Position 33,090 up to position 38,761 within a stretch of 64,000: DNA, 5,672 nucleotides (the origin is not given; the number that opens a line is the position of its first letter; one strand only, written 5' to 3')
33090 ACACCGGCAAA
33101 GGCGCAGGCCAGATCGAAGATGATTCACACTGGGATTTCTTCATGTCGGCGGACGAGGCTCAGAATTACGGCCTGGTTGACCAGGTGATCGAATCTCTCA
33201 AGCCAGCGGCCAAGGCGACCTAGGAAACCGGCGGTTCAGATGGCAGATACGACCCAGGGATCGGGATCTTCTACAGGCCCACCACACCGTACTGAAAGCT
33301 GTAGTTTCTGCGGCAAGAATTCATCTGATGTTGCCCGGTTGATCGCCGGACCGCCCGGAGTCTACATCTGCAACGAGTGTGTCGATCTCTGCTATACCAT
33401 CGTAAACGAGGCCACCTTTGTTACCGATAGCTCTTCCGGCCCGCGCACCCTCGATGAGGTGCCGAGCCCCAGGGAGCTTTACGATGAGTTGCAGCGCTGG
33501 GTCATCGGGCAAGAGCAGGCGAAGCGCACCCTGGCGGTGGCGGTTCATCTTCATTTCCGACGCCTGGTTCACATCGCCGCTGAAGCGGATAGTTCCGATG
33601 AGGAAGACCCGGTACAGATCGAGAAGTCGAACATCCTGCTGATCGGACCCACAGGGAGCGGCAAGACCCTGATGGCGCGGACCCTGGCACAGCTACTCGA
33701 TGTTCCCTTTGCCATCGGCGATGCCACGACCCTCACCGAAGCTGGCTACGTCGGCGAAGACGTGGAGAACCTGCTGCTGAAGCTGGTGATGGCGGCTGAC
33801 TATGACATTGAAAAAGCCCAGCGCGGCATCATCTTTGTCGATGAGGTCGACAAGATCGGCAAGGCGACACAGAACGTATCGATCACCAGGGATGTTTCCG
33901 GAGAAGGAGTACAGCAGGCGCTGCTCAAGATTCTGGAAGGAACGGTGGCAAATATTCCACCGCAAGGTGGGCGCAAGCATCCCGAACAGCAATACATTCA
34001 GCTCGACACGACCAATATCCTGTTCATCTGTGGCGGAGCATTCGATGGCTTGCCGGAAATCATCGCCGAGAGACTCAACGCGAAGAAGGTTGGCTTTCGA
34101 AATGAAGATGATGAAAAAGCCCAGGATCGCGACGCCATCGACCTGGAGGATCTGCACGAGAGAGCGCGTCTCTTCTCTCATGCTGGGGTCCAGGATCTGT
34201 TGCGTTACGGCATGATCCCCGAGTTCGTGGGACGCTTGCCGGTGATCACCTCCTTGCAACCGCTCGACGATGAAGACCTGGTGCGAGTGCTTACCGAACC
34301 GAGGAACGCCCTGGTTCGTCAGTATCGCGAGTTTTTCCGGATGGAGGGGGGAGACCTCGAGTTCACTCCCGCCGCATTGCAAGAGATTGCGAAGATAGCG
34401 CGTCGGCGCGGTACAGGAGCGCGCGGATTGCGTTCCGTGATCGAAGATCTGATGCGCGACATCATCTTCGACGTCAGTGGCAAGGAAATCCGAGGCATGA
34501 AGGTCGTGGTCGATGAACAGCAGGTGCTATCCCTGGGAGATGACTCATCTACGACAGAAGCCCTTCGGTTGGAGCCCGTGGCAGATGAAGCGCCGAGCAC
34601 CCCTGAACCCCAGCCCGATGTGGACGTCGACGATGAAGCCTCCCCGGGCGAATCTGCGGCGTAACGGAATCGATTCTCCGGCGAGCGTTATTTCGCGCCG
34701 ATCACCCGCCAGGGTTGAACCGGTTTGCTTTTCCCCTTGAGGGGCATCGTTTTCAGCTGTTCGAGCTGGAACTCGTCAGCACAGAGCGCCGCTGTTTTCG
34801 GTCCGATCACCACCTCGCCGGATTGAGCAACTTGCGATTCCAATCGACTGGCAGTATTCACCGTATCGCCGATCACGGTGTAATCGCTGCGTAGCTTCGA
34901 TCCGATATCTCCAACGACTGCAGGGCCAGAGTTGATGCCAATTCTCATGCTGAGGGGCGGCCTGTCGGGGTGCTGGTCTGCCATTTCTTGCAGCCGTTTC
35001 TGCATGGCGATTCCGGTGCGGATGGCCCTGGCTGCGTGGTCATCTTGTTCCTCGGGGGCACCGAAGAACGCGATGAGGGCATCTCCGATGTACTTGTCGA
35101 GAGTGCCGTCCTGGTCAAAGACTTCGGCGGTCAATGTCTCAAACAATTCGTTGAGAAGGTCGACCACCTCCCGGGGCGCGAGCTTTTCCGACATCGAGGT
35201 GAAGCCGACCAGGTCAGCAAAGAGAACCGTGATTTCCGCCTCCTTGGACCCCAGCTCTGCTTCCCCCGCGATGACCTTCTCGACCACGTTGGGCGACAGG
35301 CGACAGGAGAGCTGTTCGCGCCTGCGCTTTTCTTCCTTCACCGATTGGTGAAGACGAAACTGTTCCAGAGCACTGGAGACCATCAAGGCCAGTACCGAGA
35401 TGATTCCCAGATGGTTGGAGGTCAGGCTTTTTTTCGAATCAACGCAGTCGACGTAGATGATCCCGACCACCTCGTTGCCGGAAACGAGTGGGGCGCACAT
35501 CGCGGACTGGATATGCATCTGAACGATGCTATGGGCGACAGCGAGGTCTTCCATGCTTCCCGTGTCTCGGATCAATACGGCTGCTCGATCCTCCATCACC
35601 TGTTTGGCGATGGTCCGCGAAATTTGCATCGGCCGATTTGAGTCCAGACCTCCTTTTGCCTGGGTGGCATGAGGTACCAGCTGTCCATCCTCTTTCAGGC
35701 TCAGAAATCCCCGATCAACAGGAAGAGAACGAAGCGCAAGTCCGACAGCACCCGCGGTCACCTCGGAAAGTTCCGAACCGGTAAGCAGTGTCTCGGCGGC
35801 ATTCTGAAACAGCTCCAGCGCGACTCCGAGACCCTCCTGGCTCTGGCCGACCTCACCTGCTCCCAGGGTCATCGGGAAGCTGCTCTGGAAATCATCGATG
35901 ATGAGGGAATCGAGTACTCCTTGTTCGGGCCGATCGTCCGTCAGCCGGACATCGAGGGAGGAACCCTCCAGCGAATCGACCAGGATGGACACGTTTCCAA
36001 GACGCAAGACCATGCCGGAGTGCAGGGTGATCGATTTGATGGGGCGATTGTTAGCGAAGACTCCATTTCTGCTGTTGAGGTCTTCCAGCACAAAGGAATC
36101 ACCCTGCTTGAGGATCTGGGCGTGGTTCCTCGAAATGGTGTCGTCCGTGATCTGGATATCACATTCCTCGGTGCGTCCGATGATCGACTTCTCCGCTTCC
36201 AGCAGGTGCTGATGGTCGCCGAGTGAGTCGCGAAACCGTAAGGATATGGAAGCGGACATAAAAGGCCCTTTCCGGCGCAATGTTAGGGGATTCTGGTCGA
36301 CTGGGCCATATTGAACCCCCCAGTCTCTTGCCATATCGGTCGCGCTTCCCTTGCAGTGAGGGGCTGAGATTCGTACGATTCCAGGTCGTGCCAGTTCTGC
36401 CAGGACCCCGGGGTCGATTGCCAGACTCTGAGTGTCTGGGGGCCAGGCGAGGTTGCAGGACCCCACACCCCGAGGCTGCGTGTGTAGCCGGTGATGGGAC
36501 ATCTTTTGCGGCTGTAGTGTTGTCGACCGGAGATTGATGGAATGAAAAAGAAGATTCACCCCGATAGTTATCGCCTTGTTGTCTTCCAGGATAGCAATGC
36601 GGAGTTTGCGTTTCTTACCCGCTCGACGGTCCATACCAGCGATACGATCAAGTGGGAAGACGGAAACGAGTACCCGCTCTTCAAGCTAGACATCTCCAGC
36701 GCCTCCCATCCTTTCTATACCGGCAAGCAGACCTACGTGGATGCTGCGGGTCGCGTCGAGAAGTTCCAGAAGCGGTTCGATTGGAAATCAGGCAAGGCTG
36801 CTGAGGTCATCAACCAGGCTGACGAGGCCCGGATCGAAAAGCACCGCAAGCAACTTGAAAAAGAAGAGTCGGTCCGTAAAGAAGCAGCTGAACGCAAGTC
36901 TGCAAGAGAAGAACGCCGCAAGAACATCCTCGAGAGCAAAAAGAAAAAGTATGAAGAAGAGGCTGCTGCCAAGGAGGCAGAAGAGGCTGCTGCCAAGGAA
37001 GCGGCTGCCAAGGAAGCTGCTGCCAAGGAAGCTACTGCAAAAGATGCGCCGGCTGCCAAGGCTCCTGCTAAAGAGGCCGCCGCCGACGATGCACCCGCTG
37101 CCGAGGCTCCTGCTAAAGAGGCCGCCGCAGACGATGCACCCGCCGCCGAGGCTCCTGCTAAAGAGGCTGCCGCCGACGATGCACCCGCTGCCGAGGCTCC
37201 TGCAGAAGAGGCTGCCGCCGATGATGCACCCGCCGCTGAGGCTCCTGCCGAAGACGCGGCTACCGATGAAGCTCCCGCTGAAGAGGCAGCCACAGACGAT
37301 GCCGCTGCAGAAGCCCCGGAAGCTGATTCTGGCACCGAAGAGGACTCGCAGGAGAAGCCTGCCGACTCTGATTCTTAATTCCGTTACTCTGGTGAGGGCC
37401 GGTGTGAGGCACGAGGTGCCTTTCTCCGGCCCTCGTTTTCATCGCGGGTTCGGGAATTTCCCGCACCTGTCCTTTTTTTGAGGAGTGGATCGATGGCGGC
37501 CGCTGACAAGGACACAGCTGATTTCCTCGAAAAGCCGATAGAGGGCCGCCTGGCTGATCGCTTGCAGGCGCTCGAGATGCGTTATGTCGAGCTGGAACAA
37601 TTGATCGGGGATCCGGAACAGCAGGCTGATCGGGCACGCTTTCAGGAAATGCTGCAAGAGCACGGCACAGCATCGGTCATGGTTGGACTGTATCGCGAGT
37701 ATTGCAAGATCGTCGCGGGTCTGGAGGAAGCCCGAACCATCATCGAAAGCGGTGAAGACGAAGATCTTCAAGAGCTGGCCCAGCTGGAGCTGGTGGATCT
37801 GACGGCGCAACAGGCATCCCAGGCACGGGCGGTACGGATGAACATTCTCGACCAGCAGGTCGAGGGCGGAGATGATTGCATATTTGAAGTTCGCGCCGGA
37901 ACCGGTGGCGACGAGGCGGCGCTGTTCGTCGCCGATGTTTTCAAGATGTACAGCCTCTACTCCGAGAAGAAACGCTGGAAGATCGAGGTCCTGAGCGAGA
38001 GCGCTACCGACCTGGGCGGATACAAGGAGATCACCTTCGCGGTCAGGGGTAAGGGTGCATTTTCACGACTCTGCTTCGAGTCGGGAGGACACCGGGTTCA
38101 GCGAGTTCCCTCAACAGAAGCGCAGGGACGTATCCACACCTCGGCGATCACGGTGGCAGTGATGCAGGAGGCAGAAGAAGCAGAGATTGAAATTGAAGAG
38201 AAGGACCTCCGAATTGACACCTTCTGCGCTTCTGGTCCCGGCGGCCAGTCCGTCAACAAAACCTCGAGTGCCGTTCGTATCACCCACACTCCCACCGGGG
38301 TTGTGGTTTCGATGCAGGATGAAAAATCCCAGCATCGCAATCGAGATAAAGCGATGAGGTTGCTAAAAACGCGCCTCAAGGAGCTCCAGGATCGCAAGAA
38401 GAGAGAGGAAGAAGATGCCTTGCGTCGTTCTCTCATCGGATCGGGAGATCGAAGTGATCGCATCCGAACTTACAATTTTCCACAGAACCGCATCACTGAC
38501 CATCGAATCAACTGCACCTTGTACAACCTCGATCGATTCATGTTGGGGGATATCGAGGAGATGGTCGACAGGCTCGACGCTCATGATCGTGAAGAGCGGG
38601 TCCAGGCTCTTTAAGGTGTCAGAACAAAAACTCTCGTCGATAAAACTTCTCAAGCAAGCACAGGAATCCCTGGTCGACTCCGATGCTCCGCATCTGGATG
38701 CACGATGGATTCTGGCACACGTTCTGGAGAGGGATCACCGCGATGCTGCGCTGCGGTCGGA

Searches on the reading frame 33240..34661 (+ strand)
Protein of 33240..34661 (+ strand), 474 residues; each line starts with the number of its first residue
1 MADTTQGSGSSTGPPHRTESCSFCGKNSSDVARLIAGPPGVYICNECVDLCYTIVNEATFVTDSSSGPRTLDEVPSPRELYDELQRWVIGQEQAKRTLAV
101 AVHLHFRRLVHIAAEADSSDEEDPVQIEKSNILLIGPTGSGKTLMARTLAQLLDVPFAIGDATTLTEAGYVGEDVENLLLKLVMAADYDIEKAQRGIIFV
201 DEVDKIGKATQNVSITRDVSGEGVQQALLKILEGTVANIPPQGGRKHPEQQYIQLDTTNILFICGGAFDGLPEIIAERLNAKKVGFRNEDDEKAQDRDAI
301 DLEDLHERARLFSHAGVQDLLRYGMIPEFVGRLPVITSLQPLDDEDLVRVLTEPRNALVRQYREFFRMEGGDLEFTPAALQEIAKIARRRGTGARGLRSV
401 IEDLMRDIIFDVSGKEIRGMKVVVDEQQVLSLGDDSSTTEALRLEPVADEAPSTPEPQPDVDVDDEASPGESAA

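Call 25: search_protein_families(library=pfam, proteins=[window:33240-34661:+], max_evalue=0.001)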
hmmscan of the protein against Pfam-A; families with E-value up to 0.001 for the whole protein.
window:33240-34661:+ (474 aa): 11 families
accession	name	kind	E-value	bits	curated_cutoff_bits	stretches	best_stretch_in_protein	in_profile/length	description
PF07724.20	AAA_2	-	7.1e-31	107.9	27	1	128-336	2-166/166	AAA domain (Cdc48 subfamily)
PF06689.19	zf-C4_ClpX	-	3.6e-18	65.6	27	1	20-57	2-39/39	ClpX C4-type zinc finger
PF00004.35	AAA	-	9.4e-15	55.7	21.2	1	132-249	1-99/131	ATPase family associated with various cellular activities (AAA)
PF10431.15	ClpB_D2-small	-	2.6e-07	31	21.9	1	342-411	1-66/81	C-terminal, D2-small domain, of ClpB protein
PF01078.27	Mg_chelatase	-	1.9e-06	27.9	20.3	0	130-153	23-46/207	Magnesium chelatase, subunit ChlI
PF07728.20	AAA_5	-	4.3e-06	27.2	22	1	131-213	1-85/139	AAA domain (dynein-related subfamily)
PF13401.12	AAA_22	-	6.3e-05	23.7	27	1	129-168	5-47/130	AAA domain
PF00158.32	Sigma54_activat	-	0.0001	22.4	20.2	0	125-151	18-44/168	Sigma-54 interaction domain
PF13191.12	AAA_16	-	0.00069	20.6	32.6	0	130-153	25-48/167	AAA ATPase domain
PF13173.12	AAA_14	-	0.00084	19.8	27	0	131-218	4-86/129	AAA domain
PF14532.12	Sigma54_activ_2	-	0.0009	19.9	25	0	126-211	18-86/138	Sigma-54 interaction domain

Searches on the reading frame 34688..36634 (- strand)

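Call 25: search_protein_families(library=pfam, proteins=[window:34688-36634:-], max_evalue=0.001)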
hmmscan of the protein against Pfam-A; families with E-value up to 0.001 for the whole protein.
window:34688-36634:- (648 aa): 6 families
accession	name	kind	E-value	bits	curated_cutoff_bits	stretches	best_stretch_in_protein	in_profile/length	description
PF00211.25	Guanylate_cyc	-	1.2e-32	113.4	21.9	1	466-638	7-176/183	Adenylate and Guanylate cyclase catalytic domain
PF00498.31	FHA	-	5.3e-19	68.9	20.7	1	151-213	2-67/67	FHA domain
PF16697.10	Yop-YscD_cpl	-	5.3e-13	49.5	33.2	1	144-217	13-88/94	Inner membrane component of T3SS, cytoplasmic domain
PF01590.32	GAF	-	5.5e-11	43.6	22.4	1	291-423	4-133/133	GAF domain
PF13185.12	GAF_2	-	1.6e-08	35.3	28.6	1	289-424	4-136/136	GAF domain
PF13492.12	GAF_3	-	1.9e-05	25.5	27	1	292-425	5-129/129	GAF domain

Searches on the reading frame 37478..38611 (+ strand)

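Call 25: search_protein_families(library=pfam, proteins=[window:37478-38611:+], max_evalue=0.001)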
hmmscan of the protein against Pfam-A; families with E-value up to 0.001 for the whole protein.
window:37478-38611:+ (378 aa): 2 families
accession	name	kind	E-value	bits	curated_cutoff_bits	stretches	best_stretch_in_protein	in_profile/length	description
PF03462.23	PCRF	-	1.6e-57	194.9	24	1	33-226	2-194/194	PCRF domain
PF00472.26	RF-1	-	7.5e-43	145.6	35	1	234-343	2-116/116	RF-1 domain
